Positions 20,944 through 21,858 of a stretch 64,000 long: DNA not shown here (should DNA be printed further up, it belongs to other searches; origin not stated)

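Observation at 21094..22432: Orphan FlhC-like / FlhD-like regulator pair in a non-flagellar context, arranged divergently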

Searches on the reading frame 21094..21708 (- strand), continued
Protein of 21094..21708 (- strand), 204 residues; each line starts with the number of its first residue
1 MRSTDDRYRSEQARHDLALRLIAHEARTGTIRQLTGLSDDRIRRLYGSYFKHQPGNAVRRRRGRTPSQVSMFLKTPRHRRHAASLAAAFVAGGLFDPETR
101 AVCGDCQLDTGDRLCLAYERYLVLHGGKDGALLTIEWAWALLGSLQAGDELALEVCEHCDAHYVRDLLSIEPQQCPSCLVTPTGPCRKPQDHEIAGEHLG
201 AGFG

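Call 25: predict_structure(alignment_id=A2)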
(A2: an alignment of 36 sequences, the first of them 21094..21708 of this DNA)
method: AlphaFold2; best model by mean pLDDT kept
length: 204 residues; sequences in the alignment: 36
mean_pLDDT: 89.9   pTM: 0.83
mean pLDDT of the five models: 89.9, 88.1, 87.8, 87.2, 87.1
residues with pLDDT >= 90: 151; 70-90: 29; 50-70: 24; < 50: 0
segments of 3 or more residues with pLDDT < 50: none
pLDDT, mean of each block of 10 residues (from residue 1): 88 98 96 97 94 81 85 94 98 96 92 98 97 97 96 94 95 89 63 59 65
secondary structure, 60 per line:
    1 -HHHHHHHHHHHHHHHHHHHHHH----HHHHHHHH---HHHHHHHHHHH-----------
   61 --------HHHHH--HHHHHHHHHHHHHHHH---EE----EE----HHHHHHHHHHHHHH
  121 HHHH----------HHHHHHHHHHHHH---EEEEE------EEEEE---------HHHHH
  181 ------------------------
elements in order: H2-23 H28-35 H39-49 H69-73 H76-91 H107-124 H135-147 E151-155 E162-166 H176-180
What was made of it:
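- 21094..21708 (-): C subunit: 204-aa distant FlhC homologue. It has an invariant N-terminal motif (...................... ... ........) and a C-terminal four-cysteine zinc ribbon. AF2 pLDDT 89.9 (call 25).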

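Call 29: fold_search(model_id=the predicted structure, library=pdb)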
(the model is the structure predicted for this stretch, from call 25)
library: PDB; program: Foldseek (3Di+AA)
matches with E <= 10: 216; with E <= 0.001: 3
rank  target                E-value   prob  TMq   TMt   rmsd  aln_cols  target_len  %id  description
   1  8j56_F                1.9e-05  1.00  0.59  0.74   4.1       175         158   24  Crystal structure of the FlhDC complex from Cupriavidus necator (released 2024-02-28)
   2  8j56_C                1.9e-05  1.00  0.60  0.74   4.3       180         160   24  Crystal structure of the FlhDC complex from Cupriavidus necator (released 2024-02-28)
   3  2avu_E                2.4e-05  1.00  0.60  0.76   3.6       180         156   23  Structure of the Escherichia coli FlhDC complex, a prokaryotic heteromeric regulator of transcription (released 2005-12-13)
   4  7jps_A                4.8e-01  0.18  0.20  0.13  16.0       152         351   12  ORC-DNA: Human Origin Recognition Complex (ORC) with DNA bound in the core (released 2020-09-09)
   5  8s0c_A                5.7e-01  0.23  0.21  0.33  10.4       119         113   14  H. sapiens ORC1-5 bound to double stranded DNA as part of the MCM-ORC complex (released 2024-10-02)
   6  7jpp_A                8.4e-01  0.23  0.19  0.34  10.7        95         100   16  ORC-O2WH: Human Origin Recognition Complex (ORC) with dynamic/unresolved ORC1 AAA+ domain (released 2020-09-09)
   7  7jpo_A                8.4e-01  0.13  0.21  0.14  16.0       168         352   12  ORC-O1AAA: Human Origin Recognition Complex (ORC) with dynamic/unresolved ORC2 WH (released 2020-09-02)
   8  2xig_A                9.4e-01  0.20  0.19  0.25  10.1       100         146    8  The structure of the Helicobacter pylori ferric uptake regulator Fur reveals three functional metal binding sites (released 2011-01-19)
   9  8q2n_B                1.1e+00  0.07  0.19  0.16  12.2       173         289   12  Cas1-Cas2 CRISPR integrase bound to prespacer and target DNA, Streptococcus thermophilus DGCC 7710 CRISPR3 system (released 2024-08-14)
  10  2xig_C                1.2e+00  0.09  0.16  0.20  11.9       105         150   11  The structure of the Helicobacter pylori ferric uptake regulator Fur reveals three functional metal binding sites (released 2011-01-19)
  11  7tjj_A                1.4e+00  0.06  0.17  0.09  17.4       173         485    9  S. cerevisiae ORC bound to 84 bp ARS1 DNA and Cdc6 (state 1) with docked Orc6 N-terminal domain (released 2022-10-05)
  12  6ke1_A                1.6e+00  0.06  0.17  0.15  13.9       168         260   18  Crystal structure of TtCas1 (released 2019-12-18)
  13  7ctf_A                1.7e+00  0.16  0.19  0.35  11.4        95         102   17  Human origin recognition complex 1-5 State II (released 2021-01-06)
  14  8s0e_A                1.7e+00  0.10  0.20  0.12  15.9       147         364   13  H. sapiens OCCM bound to double stranded DNA (released 2024-10-02)
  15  8uuc_A                1.8e+00  0.13  0.21  0.16  14.6       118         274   17  Crystal structure of a bacterial clusterless MutYX bound to an Abasic site analog (THF) opposite d(8-oxo-G) (released 2025-01-22)
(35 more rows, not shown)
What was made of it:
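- On FlhC (Pfam PF05280 / NCBIfam NF009365): The AF2 model (pLDDT 89.9) has 8j56_F, 8j56_C and 2avu_E as its top three matches: probability 1.0, TM 0.74-0.76 by target, next hit at E 0.48 (calls 25, 29).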

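Call 36: find_encoding_contigs(protein=P0103, flank=6000, max_places=2)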
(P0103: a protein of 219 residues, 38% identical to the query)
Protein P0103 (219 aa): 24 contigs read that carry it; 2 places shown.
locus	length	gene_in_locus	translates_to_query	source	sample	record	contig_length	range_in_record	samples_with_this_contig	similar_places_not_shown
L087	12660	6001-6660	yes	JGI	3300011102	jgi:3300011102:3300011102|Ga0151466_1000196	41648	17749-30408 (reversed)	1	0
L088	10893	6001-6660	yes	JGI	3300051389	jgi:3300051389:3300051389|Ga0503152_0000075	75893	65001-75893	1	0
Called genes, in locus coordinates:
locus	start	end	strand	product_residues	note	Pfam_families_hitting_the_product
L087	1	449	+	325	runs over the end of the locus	PF00056:Ldh_1_N, PF02866:Ldh_1_C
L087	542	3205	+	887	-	PF02771:Acyl-CoA_dh_N, PF02770:Acyl-CoA_dh_M, PF00441:Acyl-CoA_dh_1, PF09317:ACDH_C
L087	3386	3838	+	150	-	PF14347:DUF4399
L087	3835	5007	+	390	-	PF00817:IMS, PF11798:IMS_HHH (weak), PF11799:IMS_C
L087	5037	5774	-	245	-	PF05247:FlhD (faint)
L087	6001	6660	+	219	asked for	PF05280:FlhC (faint)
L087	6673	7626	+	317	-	PF09296:NUDIX-like, PF09297:Zn_ribbon_NUD, PF00293:NUDIX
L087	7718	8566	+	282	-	PF05742:TANGO2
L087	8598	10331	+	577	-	PF17243:POTRA_TamA_1, PF07244:POTRA (weak), PF01103:Omp85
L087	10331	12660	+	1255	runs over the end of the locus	PF27051:TamB_N, PF04357:TamB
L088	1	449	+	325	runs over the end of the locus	PF00056:Ldh_1_N, PF02866:Ldh_1_C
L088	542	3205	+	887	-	PF02771:Acyl-CoA_dh_N, PF02770:Acyl-CoA_dh_M, PF00441:Acyl-CoA_dh_1, PF09317:ACDH_C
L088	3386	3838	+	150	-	PF14347:DUF4399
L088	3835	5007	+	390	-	PF00817:IMS, PF11798:IMS_HHH (weak), PF11799:IMS_C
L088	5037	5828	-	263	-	PF05247:FlhD (faint)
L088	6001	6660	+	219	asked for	PF05280:FlhC (faint)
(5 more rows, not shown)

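Call 37: find_encoding_contigs(protein=P0100, flank=6000, max_places=2)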
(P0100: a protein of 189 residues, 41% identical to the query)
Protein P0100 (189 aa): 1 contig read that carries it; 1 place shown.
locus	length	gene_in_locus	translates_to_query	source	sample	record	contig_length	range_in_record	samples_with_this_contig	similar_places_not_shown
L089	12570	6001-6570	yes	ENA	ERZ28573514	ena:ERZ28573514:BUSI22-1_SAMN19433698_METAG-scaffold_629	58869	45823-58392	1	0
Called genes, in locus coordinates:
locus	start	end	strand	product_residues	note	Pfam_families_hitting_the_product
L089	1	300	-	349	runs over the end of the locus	PF03435:Sacchrp_dh_NADP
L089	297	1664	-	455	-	-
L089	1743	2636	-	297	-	PF02567:PhzC-PhzF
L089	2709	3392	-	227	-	PF02586:SRAP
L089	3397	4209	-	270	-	PF01061:ABC2_membrane, PF12698:ABC2_membrane_3 (weak)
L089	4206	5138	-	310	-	PF00005:ABC_tran, PF13304:AAA_21 (weak)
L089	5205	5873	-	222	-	-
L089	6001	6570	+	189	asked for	-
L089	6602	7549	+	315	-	PF09296:NUDIX-like, PF00293:NUDIX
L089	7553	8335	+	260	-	PF01925:TauE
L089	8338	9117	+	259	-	PF05742:TANGO2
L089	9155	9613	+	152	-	PF01316:Arg_repressor, PF02863:Arg_repressor_C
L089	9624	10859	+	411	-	PF00764:Arginosuc_synth, PF20979:Arginosuc_syn_C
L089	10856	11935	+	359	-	-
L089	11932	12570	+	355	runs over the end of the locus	PF01118:Semialdhyde_dh, PF22698:Semialdhyde_dhC_1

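Call 42: search_dna_similar(query=window:21094-21708:-, collection=plasmids, mode=protein, max_evalue=0.01, max_rows=15)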
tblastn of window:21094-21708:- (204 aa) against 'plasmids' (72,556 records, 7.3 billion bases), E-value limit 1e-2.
No match.
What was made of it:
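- Closest known: AcaCD. Different: There is no plasmid match by tblastn (call 42).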

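Call 64: find_homologous_proteins(query=A2, max_evalue=0.00001)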
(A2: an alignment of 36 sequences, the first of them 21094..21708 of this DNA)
Query A2 (36 sequences) (204 aa, profile of the alignment): 2861 proteins with E <= 0.00001 among 8000 candidates; the best 120 are listed.
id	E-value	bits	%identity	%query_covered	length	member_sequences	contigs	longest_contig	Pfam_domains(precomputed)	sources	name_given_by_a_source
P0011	7.1e-81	288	49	87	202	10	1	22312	PF05280.17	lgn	-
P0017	2.5e-80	286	45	92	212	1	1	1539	PF05280.17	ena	-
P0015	6.1e-80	285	47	91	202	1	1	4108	PF05280.17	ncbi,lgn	ncbi:MAG: FlhC family transcriptional regulator [Pseudomonadota bacterium]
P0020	8.5e-80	285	47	88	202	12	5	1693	PF05280.17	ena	-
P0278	2.9e-79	283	45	89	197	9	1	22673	PF05280.17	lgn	-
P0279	6.9e-79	282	49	88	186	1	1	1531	PF05280.17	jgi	-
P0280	7.5e-79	282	48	88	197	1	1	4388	PF05280.17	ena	-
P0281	8.0e-79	281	45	90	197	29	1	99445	PF05280.17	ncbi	-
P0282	8.2e-79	281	48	88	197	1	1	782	PF05280.17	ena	-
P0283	1.0e-78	281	46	96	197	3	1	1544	PF05280.17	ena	-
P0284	1.1e-78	281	48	88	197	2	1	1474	PF05280.17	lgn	-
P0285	1.1e-78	281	46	87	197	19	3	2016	PF05280.17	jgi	jgi:hypothetical protein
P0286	1.1e-78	281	47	88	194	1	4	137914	PF05280.17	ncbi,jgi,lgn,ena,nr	ncbi:MAG: flagellar transcriptional regulator FlhC [Gammaproteobacteria bacterium]|nr:flagellar tran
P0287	1.2e-78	281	46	96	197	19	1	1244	PF05280.17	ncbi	-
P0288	1.3e-78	281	48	88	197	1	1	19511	PF05280.17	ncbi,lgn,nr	ncbi:MAG TPA: hypothetical protein VFY03_08965 [Woeseiaceae bacterium]|nr:hypothetical protein [Woes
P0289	1.4e-78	281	47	88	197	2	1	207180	PF05280.17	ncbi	-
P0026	1.4e-78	281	42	99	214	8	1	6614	PF05280.17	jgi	jgi:hypothetical protein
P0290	1.5e-78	281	46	87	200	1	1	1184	PF05280.17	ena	-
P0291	1.9e-78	280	46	88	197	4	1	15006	PF05280.17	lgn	-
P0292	2.2e-78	280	44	88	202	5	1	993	PF05280.17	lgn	-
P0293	2.2e-78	280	44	89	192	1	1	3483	PF05280.17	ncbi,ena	-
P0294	2.2e-78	280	50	90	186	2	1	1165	PF05280.17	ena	-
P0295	2.3e-78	280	46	96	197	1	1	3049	PF05280.17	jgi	-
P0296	2.3e-78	280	42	99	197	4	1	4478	PF05280.17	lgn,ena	-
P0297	2.4e-78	280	48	90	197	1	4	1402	PF05280.17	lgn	-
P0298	2.5e-78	280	46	96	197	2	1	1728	PF05280.17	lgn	-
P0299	2.5e-78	280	47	88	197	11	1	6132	PF05280.17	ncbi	-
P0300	2.8e-78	280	45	95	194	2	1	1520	PF05280.17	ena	-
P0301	2.8e-78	280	47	96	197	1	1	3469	PF05280.17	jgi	-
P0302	2.8e-78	280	43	95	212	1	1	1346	PF05280.17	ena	-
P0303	2.9e-78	280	47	88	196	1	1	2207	PF05280.17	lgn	-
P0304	2.9e-78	280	45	95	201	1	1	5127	PF05280.17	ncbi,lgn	ncbi:MAG: hypothetical protein ACR2QI_06735 [Woeseiaceae bacterium]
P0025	3.0e-78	280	45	88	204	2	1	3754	PF05280.17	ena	-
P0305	3.0e-78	280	44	91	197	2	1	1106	PF05280.17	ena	-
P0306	3.2e-78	279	44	89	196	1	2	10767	PF05280.17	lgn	-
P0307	3.4e-78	279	44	89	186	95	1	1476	PF05280.17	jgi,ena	jgi:hypothetical protein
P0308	3.4e-78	279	46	96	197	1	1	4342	PF05280.17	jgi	-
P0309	3.5e-78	279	47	96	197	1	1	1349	PF05280.17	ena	-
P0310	3.6e-78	279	46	89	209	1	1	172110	PF05280.17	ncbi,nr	ncbi:MAG: FlhC family transcriptional regulator [Woeseiaceae bacterium]|nr:FlhC family transcription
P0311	3.6e-78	279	46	96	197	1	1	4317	PF05280.17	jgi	-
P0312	3.6e-78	279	45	90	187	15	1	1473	PF05280.17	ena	-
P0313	3.7e-78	279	45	96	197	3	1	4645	PF05280.17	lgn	-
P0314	3.8e-78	279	46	88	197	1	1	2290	PF05280.17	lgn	-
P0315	4.0e-78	279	44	88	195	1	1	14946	PF05280.17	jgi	jgi:hypothetical protein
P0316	4.0e-78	279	47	89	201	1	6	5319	PF05280.17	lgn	-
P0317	4.1e-78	279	44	96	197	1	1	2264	PF05280.17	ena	-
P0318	4.2e-78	279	45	96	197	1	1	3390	PF05280.17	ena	-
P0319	4.2e-78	279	47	87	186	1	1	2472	PF05280.17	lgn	-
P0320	4.7e-78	279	45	97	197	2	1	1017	PF05280.17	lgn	-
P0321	4.8e-78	279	43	97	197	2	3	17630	PF05280.17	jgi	jgi:hypothetical protein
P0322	5.1e-78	279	44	96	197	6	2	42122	PF05280.17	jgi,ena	-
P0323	5.2e-78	279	46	96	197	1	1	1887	PF05280.17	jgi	-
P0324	5.2e-78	279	46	96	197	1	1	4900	PF05280.17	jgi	jgi:hypothetical protein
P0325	5.3e-78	279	48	87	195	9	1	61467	PF05280.17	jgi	jgi:hypothetical protein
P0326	5.5e-78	279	45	89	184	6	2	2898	PF05280.17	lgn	-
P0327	5.7e-78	279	45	88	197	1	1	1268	PF05280.17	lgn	-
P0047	5.7e-78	279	41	92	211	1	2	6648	PF05280.17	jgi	jgi:hypothetical protein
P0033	6.1e-78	279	41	99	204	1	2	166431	PF05280.17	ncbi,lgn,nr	ncbi:MAG: hypothetical protein KJP17_05200 [Gammaproteobacteria bacterium]|nr:hypothetical protein [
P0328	6.2e-78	279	43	93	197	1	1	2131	PF05280.17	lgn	-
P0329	6.3e-78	279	47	88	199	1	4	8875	PF05280.17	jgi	jgi:hypothetical protein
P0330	6.3e-78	279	46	88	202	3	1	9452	PF05280.17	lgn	-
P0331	6.3e-78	279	46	88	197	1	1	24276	PF05280.17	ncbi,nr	ncbi:MAG: hypothetical protein HKN77_00270 [Woeseiaceae bacterium]|nr:hypothetical protein [Woeseiac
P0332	6.5e-78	278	44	96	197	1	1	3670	PF05280.17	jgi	jgi:hypothetical protein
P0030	6.5e-78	278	45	87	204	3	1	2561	PF05280.17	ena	-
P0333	6.6e-78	278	46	96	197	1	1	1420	PF05280.17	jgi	-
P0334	6.7e-78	278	46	88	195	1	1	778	PF05280.17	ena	-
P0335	6.8e-78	278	45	90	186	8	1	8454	PF05280.17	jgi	jgi:hypothetical protein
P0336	6.8e-78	278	45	96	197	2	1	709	PF05280.17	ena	-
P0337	6.9e-78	278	40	92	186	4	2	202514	PF05280.17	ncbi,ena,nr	ncbi:MAG TPA: FlhC family transcriptional regulator [Steroidobacteraceae bacterium]|nr:FlhC family t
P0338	6.9e-78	278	43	97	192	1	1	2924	PF05280.17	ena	-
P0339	7.0e-78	278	45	90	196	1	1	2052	PF05280.17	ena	-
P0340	7.1e-78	278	43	96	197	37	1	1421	PF05280.17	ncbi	-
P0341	7.3e-78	278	44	87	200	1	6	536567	PF05280.17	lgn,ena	-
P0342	7.3e-78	278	43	94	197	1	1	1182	PF05280.17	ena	-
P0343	7.3e-78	278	45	97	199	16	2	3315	PF05280.17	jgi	jgi:hypothetical protein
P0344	7.4e-78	278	44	93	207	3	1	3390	PF05280.17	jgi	jgi:hypothetical protein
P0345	7.4e-78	278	44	96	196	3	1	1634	PF05280.17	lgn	-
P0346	7.6e-78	278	45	89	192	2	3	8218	PF05280.17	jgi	jgi:hypothetical protein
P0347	7.6e-78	278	45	96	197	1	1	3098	PF05280.17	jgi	jgi:hypothetical protein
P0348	7.7e-78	278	45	96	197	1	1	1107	PF05280.17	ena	-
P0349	7.7e-78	278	46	88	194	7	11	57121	PF05280.17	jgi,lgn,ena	-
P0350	7.8e-78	278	47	89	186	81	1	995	PF05280.17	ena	-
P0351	8.0e-78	278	46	96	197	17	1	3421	PF05280.17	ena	-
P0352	8.0e-78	278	46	88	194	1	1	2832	PF05280.17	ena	-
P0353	8.0e-78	278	42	91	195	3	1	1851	PF05280.17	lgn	-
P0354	8.1e-78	278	47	88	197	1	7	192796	PF05280.17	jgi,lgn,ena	jgi:hypothetical protein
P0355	8.2e-78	278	45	96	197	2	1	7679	PF05280.17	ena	-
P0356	8.2e-78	278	45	88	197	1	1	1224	PF05280.17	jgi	-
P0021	8.3e-78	278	46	88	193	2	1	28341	PF05280.17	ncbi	-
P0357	8.4e-78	278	43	90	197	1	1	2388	PF05280.17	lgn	-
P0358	8.4e-78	278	46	88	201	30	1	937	PF05280.17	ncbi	-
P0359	8.5e-78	278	46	96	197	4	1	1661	PF05280.17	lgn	-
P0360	8.6e-78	278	46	88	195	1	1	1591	PF05280.17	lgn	-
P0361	9.0e-78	278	46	93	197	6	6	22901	PF05280.17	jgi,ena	jgi:hypothetical protein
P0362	9.4e-78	278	45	88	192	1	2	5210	PF05280.17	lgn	-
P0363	9.5e-78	278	45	88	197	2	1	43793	PF05280.17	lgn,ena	-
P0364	9.8e-78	278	43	96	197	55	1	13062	PF05280.17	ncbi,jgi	-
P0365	9.8e-78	278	46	88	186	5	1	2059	PF05280.17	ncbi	-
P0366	9.9e-78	278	46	88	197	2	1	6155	PF05280.17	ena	-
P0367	1.0e-77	278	45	89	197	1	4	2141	PF05280.17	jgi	jgi:hypothetical protein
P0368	1.0e-77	278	46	89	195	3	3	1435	PF05280.17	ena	-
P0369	1.1e-77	278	43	88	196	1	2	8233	PF05280.17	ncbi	-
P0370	1.1e-77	278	45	88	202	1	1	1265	PF05280.17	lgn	-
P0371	1.1e-77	278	46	88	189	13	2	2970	PF05280.17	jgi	jgi:hypothetical protein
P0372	1.1e-77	278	46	93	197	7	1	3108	PF05280.17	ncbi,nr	ncbi:MAG: hypothetical protein GY783_07430 [Gammaproteobacteria bacterium]|nr:hypothetical protein [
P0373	1.2e-77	278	46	92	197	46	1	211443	PF05280.17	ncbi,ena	-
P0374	1.2e-77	278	41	92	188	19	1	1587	PF05280.17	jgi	jgi:hypothetical protein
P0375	1.2e-77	278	45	88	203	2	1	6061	PF05280.17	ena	-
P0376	1.2e-77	278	44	97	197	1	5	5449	PF05280.17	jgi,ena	-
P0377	1.2e-77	278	47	88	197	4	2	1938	PF05280.17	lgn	-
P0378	1.2e-77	278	45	88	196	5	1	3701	PF05280.17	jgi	jgi:hypothetical protein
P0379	1.2e-77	278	46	88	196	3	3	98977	PF05280.17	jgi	jgi:hypothetical protein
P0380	1.3e-77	278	43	88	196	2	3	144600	PF05280.17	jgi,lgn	jgi:hypothetical protein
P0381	1.3e-77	278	47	88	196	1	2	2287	PF05280.17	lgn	-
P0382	1.3e-77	278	46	88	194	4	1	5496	PF05280.17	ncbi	-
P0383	1.3e-77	277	47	88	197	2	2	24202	PF05280.17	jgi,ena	jgi:hypothetical protein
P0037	1.3e-77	277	44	88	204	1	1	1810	PF05280.17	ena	-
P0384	1.3e-77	277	45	88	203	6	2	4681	PF05280.17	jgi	jgi:hypothetical protein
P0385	1.4e-77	277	46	87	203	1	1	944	PF05280.17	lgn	-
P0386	1.4e-77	277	46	87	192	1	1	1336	PF05280.17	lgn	-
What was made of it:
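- NCBI names some members 'flagellar transcriptional regulator FlhC' (call 64).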

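Call 65: find_encoding_contigs(protein=P0337, flank=7000, max_places=2)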
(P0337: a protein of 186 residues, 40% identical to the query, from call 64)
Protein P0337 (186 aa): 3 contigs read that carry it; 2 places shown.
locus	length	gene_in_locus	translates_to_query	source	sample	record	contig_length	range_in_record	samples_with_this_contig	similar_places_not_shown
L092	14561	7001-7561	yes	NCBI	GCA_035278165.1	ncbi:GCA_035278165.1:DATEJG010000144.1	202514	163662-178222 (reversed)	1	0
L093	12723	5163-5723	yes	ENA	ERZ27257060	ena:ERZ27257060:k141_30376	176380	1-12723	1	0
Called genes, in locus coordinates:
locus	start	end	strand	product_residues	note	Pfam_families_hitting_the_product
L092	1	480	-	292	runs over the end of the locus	PF00005:ABC_tran, PF13304:AAA_21 (weak)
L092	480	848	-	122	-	PF00392:GntR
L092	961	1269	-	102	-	-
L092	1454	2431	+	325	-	PF00056:Ldh_1_N, PF02866:Ldh_1_C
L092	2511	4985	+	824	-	PF02771:Acyl-CoA_dh_N, PF02770:Acyl-CoA_dh_M, PF00441:Acyl-CoA_dh_1, PF09317:ACDH_C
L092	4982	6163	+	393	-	PF00817:IMS, PF11798:IMS_HHH (weak), PF11799:IMS_C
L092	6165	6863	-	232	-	-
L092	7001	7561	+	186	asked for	PF05280:FlhC (weak)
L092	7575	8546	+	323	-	PF09296:NUDIX-like, PF09297:Zn_ribbon_NUD, PF00293:NUDIX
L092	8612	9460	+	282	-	PF05742:TANGO2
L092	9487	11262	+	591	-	PF17243:POTRA_TamA_1, PF07244:POTRA (faint), PF01103:Omp85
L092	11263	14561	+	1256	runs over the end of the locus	PF27051:TamB_N, PF04357:TamB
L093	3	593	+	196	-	?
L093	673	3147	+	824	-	PF02771:Acyl-CoA_dh_N, PF02770:Acyl-CoA_dh_M, PF00441:Acyl-CoA_dh_1, PF09317:ACDH_C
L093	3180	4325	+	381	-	PF00817:IMS, PF11798:IMS_HHH (weak), PF11799:IMS_C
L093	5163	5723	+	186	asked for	PF05280:FlhC (weak)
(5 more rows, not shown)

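Call 86: search_protein_families(library=phrogs, proteins=[window:21094-21708:-], max_evalue=0.01)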
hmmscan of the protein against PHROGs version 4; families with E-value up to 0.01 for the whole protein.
window:21094-21708:- (204 aa): 0 families
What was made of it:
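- tblastn against 72,556 plasmids finds nothing (call 42), and there are no PHROG hits (call 86).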

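Call 87: search_protein_families(library=padloc, proteins=[window:21094-21708:-], max_evalue=0.01)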
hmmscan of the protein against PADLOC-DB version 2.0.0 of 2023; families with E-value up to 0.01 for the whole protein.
window:21094-21708:- (204 aa): 0 families
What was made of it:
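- There is no plasmid, phage or defence match (calls 42, 86, 87).
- Tried and rejected: Mobile-element origin. tblastn against plasmids, PHROGs and PADLOC were all negative (calls 42, 86, 87).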
